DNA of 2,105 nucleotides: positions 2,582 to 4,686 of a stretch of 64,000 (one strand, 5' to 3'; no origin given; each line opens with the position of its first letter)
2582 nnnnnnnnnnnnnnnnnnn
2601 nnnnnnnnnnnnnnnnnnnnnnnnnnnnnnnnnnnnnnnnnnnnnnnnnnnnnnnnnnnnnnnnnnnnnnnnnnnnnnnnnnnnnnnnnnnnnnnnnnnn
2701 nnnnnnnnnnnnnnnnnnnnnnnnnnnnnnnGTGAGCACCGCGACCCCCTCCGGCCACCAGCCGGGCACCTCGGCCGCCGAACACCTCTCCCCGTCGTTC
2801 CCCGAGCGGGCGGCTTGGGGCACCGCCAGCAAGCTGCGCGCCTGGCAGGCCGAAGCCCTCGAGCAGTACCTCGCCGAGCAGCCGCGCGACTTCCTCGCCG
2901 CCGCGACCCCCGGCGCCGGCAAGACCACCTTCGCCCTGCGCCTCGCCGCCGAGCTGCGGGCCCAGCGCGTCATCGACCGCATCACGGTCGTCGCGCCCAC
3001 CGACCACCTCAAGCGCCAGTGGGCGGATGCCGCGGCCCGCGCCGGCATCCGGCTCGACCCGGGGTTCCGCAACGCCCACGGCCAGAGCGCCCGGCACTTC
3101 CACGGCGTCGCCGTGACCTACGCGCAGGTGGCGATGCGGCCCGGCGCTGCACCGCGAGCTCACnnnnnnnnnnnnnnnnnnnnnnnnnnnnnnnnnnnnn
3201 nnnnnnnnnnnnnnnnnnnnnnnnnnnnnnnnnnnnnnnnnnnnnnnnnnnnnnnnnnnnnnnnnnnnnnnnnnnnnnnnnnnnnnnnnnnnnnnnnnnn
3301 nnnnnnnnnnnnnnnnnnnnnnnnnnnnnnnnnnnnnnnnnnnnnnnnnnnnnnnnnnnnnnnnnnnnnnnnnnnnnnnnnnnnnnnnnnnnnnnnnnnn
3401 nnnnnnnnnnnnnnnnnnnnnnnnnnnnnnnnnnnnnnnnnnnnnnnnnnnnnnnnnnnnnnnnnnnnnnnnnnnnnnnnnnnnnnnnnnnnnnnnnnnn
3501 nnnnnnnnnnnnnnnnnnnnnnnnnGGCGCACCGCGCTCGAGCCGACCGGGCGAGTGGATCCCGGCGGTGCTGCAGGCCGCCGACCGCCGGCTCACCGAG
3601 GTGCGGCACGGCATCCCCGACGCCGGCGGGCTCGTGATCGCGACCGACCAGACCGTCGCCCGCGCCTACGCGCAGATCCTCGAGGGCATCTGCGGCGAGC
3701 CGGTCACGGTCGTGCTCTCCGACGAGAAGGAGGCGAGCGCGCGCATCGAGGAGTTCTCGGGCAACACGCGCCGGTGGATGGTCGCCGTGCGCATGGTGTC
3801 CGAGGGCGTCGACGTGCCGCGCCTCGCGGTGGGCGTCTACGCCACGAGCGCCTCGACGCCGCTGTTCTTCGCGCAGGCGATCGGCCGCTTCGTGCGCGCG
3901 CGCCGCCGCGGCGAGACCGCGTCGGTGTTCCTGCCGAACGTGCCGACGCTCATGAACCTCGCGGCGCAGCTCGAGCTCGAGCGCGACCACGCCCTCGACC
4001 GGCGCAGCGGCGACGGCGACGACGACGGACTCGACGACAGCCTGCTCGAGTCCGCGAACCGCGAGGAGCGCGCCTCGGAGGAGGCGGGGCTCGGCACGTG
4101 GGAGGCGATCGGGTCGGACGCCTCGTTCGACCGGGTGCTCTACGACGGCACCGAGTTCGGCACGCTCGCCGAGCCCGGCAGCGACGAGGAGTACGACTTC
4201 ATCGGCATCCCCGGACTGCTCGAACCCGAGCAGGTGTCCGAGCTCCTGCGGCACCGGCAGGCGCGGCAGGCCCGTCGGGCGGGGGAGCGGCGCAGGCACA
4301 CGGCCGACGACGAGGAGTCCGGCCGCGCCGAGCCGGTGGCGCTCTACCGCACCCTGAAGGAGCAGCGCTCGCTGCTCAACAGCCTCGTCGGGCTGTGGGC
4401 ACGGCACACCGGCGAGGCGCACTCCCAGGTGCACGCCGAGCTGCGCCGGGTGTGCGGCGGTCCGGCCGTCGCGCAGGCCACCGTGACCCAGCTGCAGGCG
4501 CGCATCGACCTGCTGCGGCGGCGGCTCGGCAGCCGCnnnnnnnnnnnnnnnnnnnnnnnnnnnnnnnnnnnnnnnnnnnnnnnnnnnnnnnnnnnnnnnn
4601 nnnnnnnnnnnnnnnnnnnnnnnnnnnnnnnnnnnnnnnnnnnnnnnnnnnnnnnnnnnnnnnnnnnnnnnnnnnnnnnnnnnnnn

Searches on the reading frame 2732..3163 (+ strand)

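Call 56: search_protein_families(library=ncbifam, proteins=[window:2732-3163:+], max_evalue=0.00001)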
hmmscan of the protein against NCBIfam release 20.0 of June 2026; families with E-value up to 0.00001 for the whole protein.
window:2732-3163:+ (144 aa): 1 family
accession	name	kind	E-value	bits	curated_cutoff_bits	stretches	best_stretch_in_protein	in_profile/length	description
TIGR04095.1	dnd_restrict_1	equivalog_domain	1.2e-09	37.7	600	1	34-107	8-80/451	DNA phosphorothioation system restriction enzyme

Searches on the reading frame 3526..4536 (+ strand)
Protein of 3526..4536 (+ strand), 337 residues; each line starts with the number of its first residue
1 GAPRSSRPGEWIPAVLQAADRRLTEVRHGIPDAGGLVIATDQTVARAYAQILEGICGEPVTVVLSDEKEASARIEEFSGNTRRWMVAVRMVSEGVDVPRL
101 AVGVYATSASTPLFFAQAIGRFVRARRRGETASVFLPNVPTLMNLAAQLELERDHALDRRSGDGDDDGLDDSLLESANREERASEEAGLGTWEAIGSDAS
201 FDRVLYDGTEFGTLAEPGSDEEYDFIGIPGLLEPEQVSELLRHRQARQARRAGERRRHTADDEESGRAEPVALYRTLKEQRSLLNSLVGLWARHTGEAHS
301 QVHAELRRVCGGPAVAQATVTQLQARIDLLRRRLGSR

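Call 56: search_protein_families(library=ncbifam, proteins=[window:3526-4536:+], max_evalue=0.00001)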
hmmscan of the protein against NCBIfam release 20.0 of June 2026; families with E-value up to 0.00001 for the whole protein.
window:3526-4536:+ (337 aa): 1 family
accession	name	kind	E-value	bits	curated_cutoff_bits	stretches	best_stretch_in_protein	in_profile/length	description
TIGR04095.1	dnd_restrict_1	equivalog_domain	9.7e-06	24.8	600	0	68-135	326-393/451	DNA phosphorothioation system restriction enzyme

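Call 58: find_homologous_proteins(query=window:3526-4536:+)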
Query window:3526-4536:+ (337 aa): 8000 proteins with E <= 0.001 among 8000 candidates; the best 120 are listed.
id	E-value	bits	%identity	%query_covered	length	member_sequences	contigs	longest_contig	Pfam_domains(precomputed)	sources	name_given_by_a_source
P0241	1.0e-196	670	95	98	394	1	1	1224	-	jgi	-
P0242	2.1e-194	663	94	98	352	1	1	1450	-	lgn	-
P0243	3.5e-192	656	93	98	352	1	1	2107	-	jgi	jgi:superfamily II DNA or RNA helicase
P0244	7.9e-190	648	91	98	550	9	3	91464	PF00270.36,PF04851.22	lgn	-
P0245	8.6e-187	638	90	98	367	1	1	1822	-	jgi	jgi:superfamily II DNA or RNA helicase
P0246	7.2e-186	635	88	98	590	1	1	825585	PF00270.36,PF04851.22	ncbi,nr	ncbi:DEAD/DEAH box helicase [Streptomyces sp. ISL-90]|nr:DEAD/DEAH box helicase [Streptomyces sp. IS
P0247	9.4e-162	556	86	89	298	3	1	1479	PF00271.38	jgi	-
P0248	1.8e-150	518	75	97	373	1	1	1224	PF00271.38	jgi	jgi:superfamily II DNA or RNA helicase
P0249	2.0e-150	518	72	97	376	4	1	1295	-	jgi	jgi:superfamily II DNA or RNA helicase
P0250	4.5e-149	514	75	97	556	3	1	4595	PF00270.36,PF18766.8,PF00271.38,PF04851.22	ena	-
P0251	6.3e-149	513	75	97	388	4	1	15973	PF00271.38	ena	-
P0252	4.3e-147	507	71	97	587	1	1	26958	PF00270.36,PF18766.8,PF04851.22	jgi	-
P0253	1.5e-145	502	71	97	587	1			PF00270.36,PF18766.8,PF04851.22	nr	nr:DEAD/DEAH box helicase [Cryobacterium roopkundense]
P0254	3.3e-144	498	74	97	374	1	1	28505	PF00271.38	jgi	jgi:hypothetical protein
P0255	1.4e-142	493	72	98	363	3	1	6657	PF00271.38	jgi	jgi:hypothetical protein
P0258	6.2e-142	490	73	97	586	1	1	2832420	PF00270.36,PF18766.8,PF04851.22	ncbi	ncbi:DEAD/DEAH box helicase [Humibacter soli]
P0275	1.6e-137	476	71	97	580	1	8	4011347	PF00270.36,PF13604.13,PF18766.8,PF00271.38,PF04851.22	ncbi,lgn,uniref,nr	ncbi:DEAD/DEAH box helicase [Microbacterium resistens]|uniref:DEAD/DEAH box helicase n=1 Tax=Microba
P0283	1.8e-136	472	70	97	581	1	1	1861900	PF00270.36,PF00271.38,PF04851.22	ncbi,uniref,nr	ncbi:hypothetical protein ASF88_07580 [Leifsonia sp. Leaf336]|uniref:DEAD/DEAH box helicase n=1 Tax=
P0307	5.2e-135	468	68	96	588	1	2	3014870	PF00270.36,PF18766.8,PF04851.22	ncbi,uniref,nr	ncbi:DEAD/DEAH box helicase [Salinibacterium sp. SWN248]|uniref:DEAD/DEAH box helicase n=1 Tax=Salin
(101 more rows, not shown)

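Call 59: find_encoding_contigs(protein=P0246, flank=1500, max_places=1)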
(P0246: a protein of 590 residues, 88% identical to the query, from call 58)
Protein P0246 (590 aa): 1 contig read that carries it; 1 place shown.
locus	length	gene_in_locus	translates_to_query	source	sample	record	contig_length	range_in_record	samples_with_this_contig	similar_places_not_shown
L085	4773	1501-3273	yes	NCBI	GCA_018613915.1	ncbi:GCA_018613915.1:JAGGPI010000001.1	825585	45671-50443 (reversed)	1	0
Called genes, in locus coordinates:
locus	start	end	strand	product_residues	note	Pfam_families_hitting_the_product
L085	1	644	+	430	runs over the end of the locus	PF00768:Peptidase_S11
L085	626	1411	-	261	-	PF00657:Lipase_GDSL, PF13472:Lipase_GDSL_2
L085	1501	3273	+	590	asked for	PF00270:DEAD, PF04851:ResIII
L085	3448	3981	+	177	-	PF13404:HTH_AsnC-type, PF13412:HTH_24, PF01037:AsnC_trans_reg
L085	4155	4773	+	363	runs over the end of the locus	PF01988:VIT1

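Call 60: find_encoding_contigs(protein=P0258, flank=1500, max_places=1)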
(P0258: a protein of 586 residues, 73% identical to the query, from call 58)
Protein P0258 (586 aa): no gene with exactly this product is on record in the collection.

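Call 61: find_encoding_contigs(protein=P0275, flank=1500, max_places=1)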
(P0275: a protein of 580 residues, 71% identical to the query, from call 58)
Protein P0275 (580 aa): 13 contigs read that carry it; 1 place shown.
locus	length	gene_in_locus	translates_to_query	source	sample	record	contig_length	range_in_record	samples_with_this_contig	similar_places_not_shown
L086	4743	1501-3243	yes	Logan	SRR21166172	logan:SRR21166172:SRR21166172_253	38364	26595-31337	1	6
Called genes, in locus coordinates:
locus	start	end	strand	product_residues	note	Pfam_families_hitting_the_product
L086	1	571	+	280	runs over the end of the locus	PF00588:SpoU_methylase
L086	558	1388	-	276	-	PF00657:Lipase_GDSL, PF13472:Lipase_GDSL_2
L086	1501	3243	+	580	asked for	PF00270:DEAD, PF00271:Helicase_C (faint), PF04851:ResIII, PF13604:AAA_30 (faint), PF18766:SWI2_SNF2 (weak)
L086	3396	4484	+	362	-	PF01988:VIT1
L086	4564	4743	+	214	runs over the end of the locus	-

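Call 62: find_encoding_contigs(protein=P0283, flank=1500, max_places=1)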
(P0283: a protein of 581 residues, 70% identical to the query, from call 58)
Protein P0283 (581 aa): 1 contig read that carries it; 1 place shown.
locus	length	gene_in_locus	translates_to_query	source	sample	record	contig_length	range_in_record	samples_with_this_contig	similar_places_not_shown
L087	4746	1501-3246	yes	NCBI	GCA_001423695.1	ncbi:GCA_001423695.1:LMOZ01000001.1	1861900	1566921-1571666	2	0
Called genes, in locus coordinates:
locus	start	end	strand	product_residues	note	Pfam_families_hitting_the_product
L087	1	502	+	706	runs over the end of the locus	PF01757:Acyl_transf_3, PF19040:SGNH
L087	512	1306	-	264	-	PF00657:Lipase_GDSL, PF13472:Lipase_GDSL_2, PF25182:NonGDSL (faint)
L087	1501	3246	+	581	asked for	PF00270:DEAD, PF04851:ResIII, PF00271:Helicase_C (faint)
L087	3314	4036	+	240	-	PF01988:VIT1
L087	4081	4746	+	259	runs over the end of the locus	PF01048:PNP_UDP_1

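Call 63: find_encoding_contigs(protein=P0307, flank=1500, max_places=1)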
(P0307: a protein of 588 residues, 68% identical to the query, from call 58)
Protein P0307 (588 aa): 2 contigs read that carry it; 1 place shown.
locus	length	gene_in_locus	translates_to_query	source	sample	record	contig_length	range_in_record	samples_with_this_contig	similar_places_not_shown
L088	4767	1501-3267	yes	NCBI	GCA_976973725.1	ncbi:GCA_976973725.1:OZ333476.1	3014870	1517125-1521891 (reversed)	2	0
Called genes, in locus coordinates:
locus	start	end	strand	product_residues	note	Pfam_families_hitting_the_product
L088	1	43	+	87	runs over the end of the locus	PF04226:Transgly_assoc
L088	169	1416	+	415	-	PF00817:IMS, PF11798:IMS_HHH, PF14520:HHH_5 (weak), PF10391:DNA_pol_lambd_f (faint), PF11799:IMS_C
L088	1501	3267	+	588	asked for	PF00270:DEAD, PF04851:ResIII, PF18766:SWI2_SNF2 (weak)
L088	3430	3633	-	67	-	PF00313:CSD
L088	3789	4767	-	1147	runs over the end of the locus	PF02811:PHP, PF07733:DNA_pol3_alpha, PF17657:DNA_pol3_finger, PF14579:HHH_6, PF12836:HHH_3 (weak), PF01336:tRNA_anti-codon (weak)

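Call 66: search_solved_structures(query=L085:1501-3273:+, max_evalue=0.00001)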
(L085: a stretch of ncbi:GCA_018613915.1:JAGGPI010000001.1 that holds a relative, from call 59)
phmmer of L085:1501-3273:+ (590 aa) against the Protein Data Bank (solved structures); distinct sequences matched with E-value up to 0.00001: 2.
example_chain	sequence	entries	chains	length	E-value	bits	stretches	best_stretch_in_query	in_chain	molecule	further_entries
6p4f_A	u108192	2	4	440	2.3e-11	46.3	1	25-181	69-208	DNA-dependent ATPase XPBII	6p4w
5tnu_A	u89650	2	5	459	2.7e-11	46.1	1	25-181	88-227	DNA-dependent ATPase XPBII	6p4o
